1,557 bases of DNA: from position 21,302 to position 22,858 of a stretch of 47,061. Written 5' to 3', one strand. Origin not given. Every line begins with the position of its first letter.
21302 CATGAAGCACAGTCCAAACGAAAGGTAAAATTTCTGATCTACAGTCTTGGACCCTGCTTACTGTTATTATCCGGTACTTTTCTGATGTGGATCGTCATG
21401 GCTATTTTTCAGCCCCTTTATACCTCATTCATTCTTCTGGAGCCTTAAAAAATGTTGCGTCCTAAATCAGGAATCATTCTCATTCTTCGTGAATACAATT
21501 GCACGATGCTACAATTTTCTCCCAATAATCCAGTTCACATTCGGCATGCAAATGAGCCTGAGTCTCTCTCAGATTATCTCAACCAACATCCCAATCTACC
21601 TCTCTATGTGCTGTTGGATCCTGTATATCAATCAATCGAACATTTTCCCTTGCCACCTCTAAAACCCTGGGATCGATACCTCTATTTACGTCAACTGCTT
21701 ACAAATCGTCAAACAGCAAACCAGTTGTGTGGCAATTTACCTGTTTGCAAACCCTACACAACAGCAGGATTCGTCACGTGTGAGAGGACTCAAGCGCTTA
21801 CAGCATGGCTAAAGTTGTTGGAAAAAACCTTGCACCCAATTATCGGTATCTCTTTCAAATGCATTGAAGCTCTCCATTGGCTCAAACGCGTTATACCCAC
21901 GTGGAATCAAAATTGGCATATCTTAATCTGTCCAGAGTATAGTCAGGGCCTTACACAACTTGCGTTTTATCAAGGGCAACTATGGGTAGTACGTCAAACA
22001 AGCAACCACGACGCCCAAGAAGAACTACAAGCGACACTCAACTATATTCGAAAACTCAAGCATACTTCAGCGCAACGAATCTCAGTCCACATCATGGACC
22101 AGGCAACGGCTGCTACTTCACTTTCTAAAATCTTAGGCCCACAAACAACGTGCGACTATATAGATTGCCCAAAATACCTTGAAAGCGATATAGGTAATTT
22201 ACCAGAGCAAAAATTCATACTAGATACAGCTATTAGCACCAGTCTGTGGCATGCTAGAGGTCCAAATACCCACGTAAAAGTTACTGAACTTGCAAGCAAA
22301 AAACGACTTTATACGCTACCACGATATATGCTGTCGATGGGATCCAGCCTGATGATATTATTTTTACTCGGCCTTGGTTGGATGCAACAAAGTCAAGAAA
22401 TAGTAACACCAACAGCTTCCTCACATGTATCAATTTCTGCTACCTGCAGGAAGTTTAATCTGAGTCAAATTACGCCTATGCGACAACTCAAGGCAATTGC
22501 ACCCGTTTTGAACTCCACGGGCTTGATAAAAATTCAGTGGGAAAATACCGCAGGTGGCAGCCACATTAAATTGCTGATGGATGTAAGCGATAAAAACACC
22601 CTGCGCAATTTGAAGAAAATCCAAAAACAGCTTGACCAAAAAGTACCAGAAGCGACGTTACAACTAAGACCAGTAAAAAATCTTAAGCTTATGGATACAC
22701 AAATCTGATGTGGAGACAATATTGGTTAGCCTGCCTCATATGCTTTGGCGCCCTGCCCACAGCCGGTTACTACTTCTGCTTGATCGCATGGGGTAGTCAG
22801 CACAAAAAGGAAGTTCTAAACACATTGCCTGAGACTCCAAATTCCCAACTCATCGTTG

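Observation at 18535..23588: Five-gene ATPase-platform-alignment operon with no pilin, peptidase or secretin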

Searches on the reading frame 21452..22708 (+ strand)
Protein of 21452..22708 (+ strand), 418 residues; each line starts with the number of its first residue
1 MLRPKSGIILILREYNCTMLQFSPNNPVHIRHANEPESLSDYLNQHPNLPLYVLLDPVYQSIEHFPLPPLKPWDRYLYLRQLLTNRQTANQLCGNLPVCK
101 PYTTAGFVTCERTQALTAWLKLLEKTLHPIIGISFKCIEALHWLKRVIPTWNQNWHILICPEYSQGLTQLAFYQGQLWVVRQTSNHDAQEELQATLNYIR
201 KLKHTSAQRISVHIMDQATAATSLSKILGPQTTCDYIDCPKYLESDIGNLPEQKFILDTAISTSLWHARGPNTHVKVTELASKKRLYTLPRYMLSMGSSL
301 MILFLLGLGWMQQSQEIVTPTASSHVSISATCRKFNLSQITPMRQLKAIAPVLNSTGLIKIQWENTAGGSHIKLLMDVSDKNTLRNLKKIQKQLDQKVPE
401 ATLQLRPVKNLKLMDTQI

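Call 3: search_protein_families(library=pfam, proteins=[window:21452-22708:+], max_evalue=1)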
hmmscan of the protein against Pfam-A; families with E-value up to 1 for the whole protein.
window:21452-22708:+ (418 aa): 1 family
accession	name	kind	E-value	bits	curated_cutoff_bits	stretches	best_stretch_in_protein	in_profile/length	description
PF07760.16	DUF1616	-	0.24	10.9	31.6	1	277-319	53-95/307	Protein of unknown function (DUF1616)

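Call 9: find_homologous_proteins(query=window:21452-22708:+, max_evalue=0.001)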
Query window:21452-22708:+ (418 aa): 2 proteins with E <= 0.001 among 3568 candidates.
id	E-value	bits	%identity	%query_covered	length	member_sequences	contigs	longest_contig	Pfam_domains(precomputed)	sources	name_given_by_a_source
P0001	1.8e-168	579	62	100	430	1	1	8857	-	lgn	-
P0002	3.5e-123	429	48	96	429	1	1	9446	-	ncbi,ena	-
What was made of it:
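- Tried and rejected: The word-indexed homologue search with X found only 2 relatives (call 9).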

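Call 11: find_encoding_contigs(protein=P0001, flank=10000)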
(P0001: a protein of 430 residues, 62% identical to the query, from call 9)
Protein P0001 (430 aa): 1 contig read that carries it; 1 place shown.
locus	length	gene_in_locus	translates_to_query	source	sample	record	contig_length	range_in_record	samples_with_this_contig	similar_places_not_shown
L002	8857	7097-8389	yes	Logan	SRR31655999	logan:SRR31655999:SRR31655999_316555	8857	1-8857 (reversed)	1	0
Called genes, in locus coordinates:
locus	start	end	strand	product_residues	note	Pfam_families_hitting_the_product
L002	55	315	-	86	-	PF03937:Sdh5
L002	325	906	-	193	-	-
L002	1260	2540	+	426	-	PF07690:MFS_1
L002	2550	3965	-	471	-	PF12860:PAS_7, PF00990:GGDEF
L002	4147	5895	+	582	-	PF05157:MshEN, PF00437:T2SSE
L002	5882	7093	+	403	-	PF00482:T2SSF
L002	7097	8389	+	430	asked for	-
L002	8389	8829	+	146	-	-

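Call 12: find_encoding_contigs(protein=P0002, flank=10000)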
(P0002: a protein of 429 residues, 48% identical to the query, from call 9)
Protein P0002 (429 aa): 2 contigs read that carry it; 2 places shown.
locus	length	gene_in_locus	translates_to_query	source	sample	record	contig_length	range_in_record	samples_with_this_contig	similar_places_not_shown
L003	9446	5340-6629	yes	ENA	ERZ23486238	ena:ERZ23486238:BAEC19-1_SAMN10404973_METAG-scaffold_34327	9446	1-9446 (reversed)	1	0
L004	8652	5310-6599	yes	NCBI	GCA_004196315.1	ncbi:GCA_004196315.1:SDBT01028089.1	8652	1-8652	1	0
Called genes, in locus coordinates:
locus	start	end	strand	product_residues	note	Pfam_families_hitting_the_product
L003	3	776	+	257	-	?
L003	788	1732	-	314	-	PF12860:PAS_7, PF00990:GGDEF, PF22335:Cas10-Cmr2_palm2 (faint)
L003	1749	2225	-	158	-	-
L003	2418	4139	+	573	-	PF05157:MshEN, PF00437:T2SSE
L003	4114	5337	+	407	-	PF00482:T2SSF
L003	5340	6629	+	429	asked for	-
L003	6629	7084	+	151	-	-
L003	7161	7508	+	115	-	-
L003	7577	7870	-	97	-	PF11391:DUF2798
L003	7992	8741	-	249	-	PF13458:Peripla_BP_6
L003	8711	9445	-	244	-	?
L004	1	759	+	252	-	?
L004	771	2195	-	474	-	PF12860:PAS_7, PF00990:GGDEF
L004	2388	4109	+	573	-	PF05157:MshEN, PF00437:T2SSE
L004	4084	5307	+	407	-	PF00482:T2SSF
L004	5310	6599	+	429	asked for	-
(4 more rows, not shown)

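Call 14: search_protein_families(library=ncbifam, proteins=[window:21452-22708:+], max_evalue=1)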
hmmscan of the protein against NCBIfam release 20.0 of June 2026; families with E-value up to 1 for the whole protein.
window:21452-22708:+ (418 aa): 0 families

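Call 27: predict_structure(alignment_id=A1)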
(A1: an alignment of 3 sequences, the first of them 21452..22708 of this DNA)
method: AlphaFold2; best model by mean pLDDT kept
length: 418 residues; sequences in the alignment: 3
mean_pLDDT: 39.8   pTM: 0.27
mean pLDDT of the five models: 39.8, 39.3, 35.8, 35.2, 34.6
residues with pLDDT >= 90: 0; 70-90: 4; 50-70: 90; < 50: 324
segments of 3 or more residues with pLDDT < 50: 1-6, 24-30, 32-34, 51-119, 124-189, 201-346, 359-371, 408-411, 413-416
pLDDT, mean of each block of 10 residues (from residue 1): 43 51 48 54 58 39 28 34 31 26 28 44 47 37 42 38 46 41 48 50 41 39 28 25 25 23 25 28 29 31 34 30 25 29 47 51 40 56 68 64 52 49
secondary structure, 60 per line:
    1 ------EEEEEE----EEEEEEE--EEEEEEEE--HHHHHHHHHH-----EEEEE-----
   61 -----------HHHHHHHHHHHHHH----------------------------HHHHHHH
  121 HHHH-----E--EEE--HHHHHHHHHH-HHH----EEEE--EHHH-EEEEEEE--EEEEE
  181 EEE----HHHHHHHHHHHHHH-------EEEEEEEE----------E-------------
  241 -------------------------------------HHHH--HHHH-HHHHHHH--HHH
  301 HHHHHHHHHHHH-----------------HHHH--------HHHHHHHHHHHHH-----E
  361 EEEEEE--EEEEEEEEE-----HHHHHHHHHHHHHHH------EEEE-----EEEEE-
elements in order: E7-12 E17-23 E26-33 H36-45 E51-55 H72-85 H114-124 E133-135 H138-147 E156-159 E167-173 E176-183 H188-201 E209-216 H278-281 H284-287 H289-295 H298-312 H330-333 H342-354 E360-366 E369-377 H383-397 E404-407 E413-417
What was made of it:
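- Tried and rejected: The first AF2 run of X, with 3 sequences, gave pLDDT 39.8 and was discarded (call 27).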

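Call 28: search_protein_representatives(alignment_id=A1)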
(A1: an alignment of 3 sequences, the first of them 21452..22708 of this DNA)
Query: 3 sequences, 429 profile positions. Proteins with E-value up to 0.001 (for the whole library): 51; up to 1e-10: 2; up to 1e-30: 2. The best 51 are listed.
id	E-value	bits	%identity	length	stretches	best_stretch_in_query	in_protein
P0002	3.0e-246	833.3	-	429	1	1-429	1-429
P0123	6.8e-40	153.4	-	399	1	3-411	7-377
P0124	2.3e-10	56.1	-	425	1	1-186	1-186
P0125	7.0e-10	54.5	-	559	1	33-212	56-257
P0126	1.1e-08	50.6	-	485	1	34-199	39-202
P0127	1.1e-08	50.6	-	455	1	39-335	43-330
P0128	2.7e-07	46.0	-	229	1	33-203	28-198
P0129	3.3e-07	45.7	-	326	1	2-251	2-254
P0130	4.2e-07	45.4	-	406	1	5-229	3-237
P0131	5.5e-07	45.0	-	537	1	40-216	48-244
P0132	1.6e-06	43.5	-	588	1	36-309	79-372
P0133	3.1e-06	42.5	-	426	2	36-191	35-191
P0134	3.1e-06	42.5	-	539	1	37-216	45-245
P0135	3.5e-06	42.4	-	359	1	4-206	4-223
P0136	3.5e-06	42.4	-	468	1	5-217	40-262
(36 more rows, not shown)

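Call 30: search_protein_families(library=pfam, alignment_id=A2, max_evalue=0.01)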
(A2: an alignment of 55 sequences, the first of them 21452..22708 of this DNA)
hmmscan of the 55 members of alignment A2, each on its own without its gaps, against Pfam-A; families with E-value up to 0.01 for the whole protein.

A. member 1, window:21452-22708:+ (418 aa): 0 families

B. families by the number of members that match (of 55 scanned): 4 families
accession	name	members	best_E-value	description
PF04957.18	RMF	1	0.00022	Ribosome modulation factor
PF24993.1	GNC1_N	1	0.0047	Stalled ribosome sensor GCN1 N-terminal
PF22470.1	Histone_HNS_N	1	0.0067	H-NS histone-like proteins, N-terminal domain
PF16352.10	DUF4980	1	0.0087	Domain of unknown function (DUF4980)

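Call 31: search_solved_structures(query=A2, max_evalue=10, show_alignments=2)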
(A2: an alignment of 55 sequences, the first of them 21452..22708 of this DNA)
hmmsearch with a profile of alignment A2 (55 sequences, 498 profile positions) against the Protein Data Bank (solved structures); distinct sequences matched with E-value up to 10: 29.
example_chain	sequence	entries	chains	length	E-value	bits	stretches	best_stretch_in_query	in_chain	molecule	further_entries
3jc8_Na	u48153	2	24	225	0.0013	20.7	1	314-421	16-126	PilN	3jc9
8qae_A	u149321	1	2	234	0.048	15.5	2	336-458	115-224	sc-apCC-6-SLLA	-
6hiv_BN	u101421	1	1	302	0.15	13.9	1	198-228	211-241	mL80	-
5d60_A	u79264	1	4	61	0.24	13.2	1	337-393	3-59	Putative transcription factor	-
8ro0_TF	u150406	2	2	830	0.3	12.9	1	341-397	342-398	Septin and tuftelin-interacting protein 1 homolog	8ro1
7cu3_B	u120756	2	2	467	0.3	12.9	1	311-392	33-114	Transmembrane protein FAM155A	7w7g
10aw_A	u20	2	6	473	0.38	12.5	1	324-432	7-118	50 kDa outer membrane protein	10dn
5j0h_A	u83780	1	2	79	0.41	12.5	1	334-406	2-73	Design construct 2L6HC3_13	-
1g5g_A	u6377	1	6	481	0.54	12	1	316-395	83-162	Fusion glycoprotein F0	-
6m6z_A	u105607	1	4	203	0.55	12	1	278-366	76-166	TMH4C4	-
5c8j_I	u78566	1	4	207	0.59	11.9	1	319-388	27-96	Protein MJ0480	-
7saz_A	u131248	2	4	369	0.61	11.9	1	318-423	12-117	GldM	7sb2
5j0i_A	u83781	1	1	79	0.71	11.7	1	334-376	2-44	Designed protein 2L6HC3_12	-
9m08_C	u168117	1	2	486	0.72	11.6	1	313-411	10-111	histidine kinase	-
7aoi_BN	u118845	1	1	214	0.73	11.6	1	204-228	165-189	mL80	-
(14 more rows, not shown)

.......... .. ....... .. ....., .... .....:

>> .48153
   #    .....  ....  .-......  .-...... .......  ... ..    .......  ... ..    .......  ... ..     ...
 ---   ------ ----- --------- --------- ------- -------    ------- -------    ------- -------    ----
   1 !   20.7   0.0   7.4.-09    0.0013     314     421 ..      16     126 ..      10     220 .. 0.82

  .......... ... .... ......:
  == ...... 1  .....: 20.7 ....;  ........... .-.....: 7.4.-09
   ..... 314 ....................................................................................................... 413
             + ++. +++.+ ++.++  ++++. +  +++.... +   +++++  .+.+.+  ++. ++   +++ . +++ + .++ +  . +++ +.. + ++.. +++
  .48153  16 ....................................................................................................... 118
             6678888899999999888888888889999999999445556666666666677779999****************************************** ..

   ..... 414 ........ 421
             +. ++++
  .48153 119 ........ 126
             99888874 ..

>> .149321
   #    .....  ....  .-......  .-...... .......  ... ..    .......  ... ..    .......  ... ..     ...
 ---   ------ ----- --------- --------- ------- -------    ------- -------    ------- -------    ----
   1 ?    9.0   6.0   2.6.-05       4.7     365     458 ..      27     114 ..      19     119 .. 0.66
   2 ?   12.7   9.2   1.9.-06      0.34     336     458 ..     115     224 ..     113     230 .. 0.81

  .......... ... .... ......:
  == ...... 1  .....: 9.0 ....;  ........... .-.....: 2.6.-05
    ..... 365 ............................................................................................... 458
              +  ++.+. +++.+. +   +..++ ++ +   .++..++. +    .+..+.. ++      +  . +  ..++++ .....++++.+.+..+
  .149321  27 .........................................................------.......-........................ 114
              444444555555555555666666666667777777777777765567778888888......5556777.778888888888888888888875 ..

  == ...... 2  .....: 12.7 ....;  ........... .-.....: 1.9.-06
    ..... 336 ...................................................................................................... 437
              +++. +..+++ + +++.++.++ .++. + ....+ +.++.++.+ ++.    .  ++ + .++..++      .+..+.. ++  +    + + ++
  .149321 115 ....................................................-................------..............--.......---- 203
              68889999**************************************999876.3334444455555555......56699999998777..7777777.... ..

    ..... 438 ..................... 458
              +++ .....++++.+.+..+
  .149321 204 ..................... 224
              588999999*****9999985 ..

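Call 34: find_related_loci(query=A1, collection=genome_contigs, flank=10000)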
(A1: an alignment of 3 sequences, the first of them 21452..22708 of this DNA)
Query A1 (418 aa) in genome_contigs; peptide patterns used: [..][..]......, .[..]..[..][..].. (x = any residue, [..] = any of these).
20 stretches matched a pattern, but none encodes a relative of the query by tblastn (E <= 1e-3).
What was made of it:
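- Tried and rejected: The genome_contigs scan with close X sequences found nothing (call 34).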

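Call 56: find_homologous_proteins(query=A2, max_evalue=0.00001)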
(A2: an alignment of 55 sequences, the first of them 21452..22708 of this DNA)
Query A2 (55 sequences) (418 aa, profile of the alignment): 3 proteins with E <= 0.00001 among 8000 candidates.
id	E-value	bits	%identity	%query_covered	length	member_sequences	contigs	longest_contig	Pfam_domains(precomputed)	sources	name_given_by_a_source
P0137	1.9e-150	520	22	51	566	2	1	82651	-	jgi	jgi:hypothetical protein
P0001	5.4e-96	340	62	100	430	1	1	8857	-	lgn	-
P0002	7.0e-94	333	48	96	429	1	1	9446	-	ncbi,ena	-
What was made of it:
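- Tried and rejected: With the 55-sequence profile it found only 3 (call 56).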

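Call 67: predict_structure(alignment_id=A6)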
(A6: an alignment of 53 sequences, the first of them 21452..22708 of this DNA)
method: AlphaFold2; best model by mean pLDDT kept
length: 418 residues; sequences in the alignment: 53
mean_pLDDT: 85.2   pTM: 0.73
mean pLDDT of the five models: 85.2, 85.1, 84.3, 84.1, 83.2
residues with pLDDT >= 90: 236; 70-90: 109; 50-70: 58; < 50: 15
segments of 3 or more residues with pLDDT < 50: 219-222, 228-232
pLDDT, mean of each block of 10 residues (from residue 1): 87 96 92 95 95 96 95 95 94 94 93 97 97 97 91 92 87 95 88 92 80 71 49 51 58 80 94 96 95 95 97 73 55 59 87 84 83 86 83 87 76 67
secondary structure, 60 per line:
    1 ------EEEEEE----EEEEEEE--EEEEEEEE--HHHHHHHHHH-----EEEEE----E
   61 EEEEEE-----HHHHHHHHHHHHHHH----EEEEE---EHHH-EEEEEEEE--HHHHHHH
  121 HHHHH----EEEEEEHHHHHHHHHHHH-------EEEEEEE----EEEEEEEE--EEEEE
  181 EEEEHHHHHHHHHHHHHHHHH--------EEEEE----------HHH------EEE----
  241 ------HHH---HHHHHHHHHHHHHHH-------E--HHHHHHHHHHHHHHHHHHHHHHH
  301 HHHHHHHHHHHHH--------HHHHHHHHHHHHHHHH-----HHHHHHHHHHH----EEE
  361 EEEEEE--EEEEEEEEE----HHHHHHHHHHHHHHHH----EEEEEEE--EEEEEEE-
elements in order: E7-12 E17-23 E26-33 H36-45 E51-55 E60-66 H72-86 E91-95 E104-111 H114-125 E130-135 H136-147 E155-161 E166-173 E176-184 H185-201 E210-214 E234-236 H253-267 H278-313 H322-337 H343-353 E358-366 E369-377 H382-397 E402-408 E411-417
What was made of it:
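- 21452..22708 (+): X: a GspL-like / PilM-PilN-fusion (MshI-like) bitopic alignment protein. It has a cytoplasmic actin-like domain (about 1-270), a long transmembrane/stalk helix (278-313), a second helix (322-337), and a periplasmic alpha-beta-beta-alpha-beta-beta domain (343-417). AF2 with 53 sequences gives pLDDT 85.2 and pTM 0.73 (call 67).
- On Type II secretion system: The AF2 model of X has pLDDT 85.2 (call 67).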

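Call 71: fold_search(model_id=the predicted structure, library=pdb)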
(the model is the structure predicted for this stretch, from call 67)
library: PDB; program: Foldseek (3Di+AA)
matches with E <= 10: 1174; with E <= 0.001: 48
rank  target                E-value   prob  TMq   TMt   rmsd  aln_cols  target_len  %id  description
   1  4pht_Y                9.3e-10  1.00  0.33  0.55   5.1       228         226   11  ATPase GspE in complex with the cytoplasmic domain of GspL from the Vibrio vulnificus type II Secretion system (released 2014-11-26)
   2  1yf5                  6.8e-09  1.00  0.34  0.54   5.1       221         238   13  Cyto-Epsl: The Cytoplasmic Domain Of Epsl, An Inner Membrane Component Of The Type II Secretion System Of Vibrio Cholera (released 2005-05-03)
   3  4pht_X                7.2e-09  1.00  0.37  0.62   6.1       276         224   10  ATPase GspE in complex with the cytoplasmic domain of GspL from the Vibrio vulnificus type II Secretion system (released 2014-11-26)
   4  3hrg                  1.8e-08  1.00  0.30  0.43   7.2       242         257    9  Crystal structure of Bacteroides thetaiotaomicron BT_3980, protein with actin-like ATPase fold and unknown function (NP_ (released 2009-06-23)
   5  2ych_A                2.1e-08  1.00  0.44  0.52   6.0       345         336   12  PilM-PilN type IV pilus biogenesis complex (released 2011-05-11)
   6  5tkw                  2.5e-08  1.00  0.32  0.50   6.0       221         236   15  1.35 Angstrom Resolution Crystal Structure of a Pullulanase-specific Type II Secretion System Integral Cytoplasmic Membr (released 2016-10-19)
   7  1w97                  5.3e-08  1.00  0.33  0.55   4.9       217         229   13  cyto-EpsL: the cytoplasmic domain of EpsL, an inner membrane component of the type II secretion system of Vibrio cholera (released 2004-11-30)
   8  4a2a_A                7.1e-08  1.00  0.31  0.34   8.7       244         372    7  Thermotoga maritima FtsA:FtsZ(336-351) (released 2012-04-25)
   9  1e4f                  1.2e-07  1.00  0.28  0.30   9.7       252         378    6  FtsA (apo form) from Thermotoga maritima (released 2000-10-18)
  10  3wt0_D                1.5e-07  1.00  0.29  0.32  10.7       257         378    8  Crystal Structure Analysis of Cell Division Protein (released 2015-04-29)
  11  5eou_B                2.1e-07  1.00  0.39  0.44   7.2       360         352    9  Pseudomonas aeruginosa PilM:PilN1-12 bound to ATP (released 2016-04-27)
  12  1e4g                  2.2e-07  1.00  0.30  0.32   8.6       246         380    7  FtsA (ATP-bound form) from Thermotoga maritima (released 2000-10-18)
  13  3jc8_Ma               2.3e-07  1.00  0.41  0.47   8.4       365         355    8  Architectural model of the type IVa pilus machine in a piliated state (released 2016-03-16)
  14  4a2a_B                2.6e-07  1.00  0.30  0.33   8.9       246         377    7  Thermotoga maritima FtsA:FtsZ(336-351) (released 2012-04-25)
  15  4a2b                  6.9e-07  1.00  0.30  0.32   9.1       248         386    7  Thermotoga maritima FtsA with ATP gamma S (released 2012-04-25)
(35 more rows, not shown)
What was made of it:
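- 21452..22708 (+): Foldseek: GspL cytoplasmic domain 4pht_Y 9.3e-10, EpsL 1yf5 6.8e-9, PilM 2ych_A 2.1e-8, PulL 5tkw 2.5e-8 (call 71).
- On Type II secretion system: The top Foldseek hits are GspL/EpsL/PulL cytoplasmic domains, E 9e-10 to 5e-8, target-normalised TM-score 0.50-0.62 (call 71).
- Closest known: Type II secretion system inner-membrane platform GspE-GspF-GspL-GspM-GspC. Same: X has the GspL architecture and fold; its top Foldseek hits are Vibrio GspL/EpsL and Klebsiella PulL cytoplasmic domains (call 71).
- The best structural matches of X are GspL cytoplasmic domains (call 71), and X has the fused bitopic GspL architecture.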
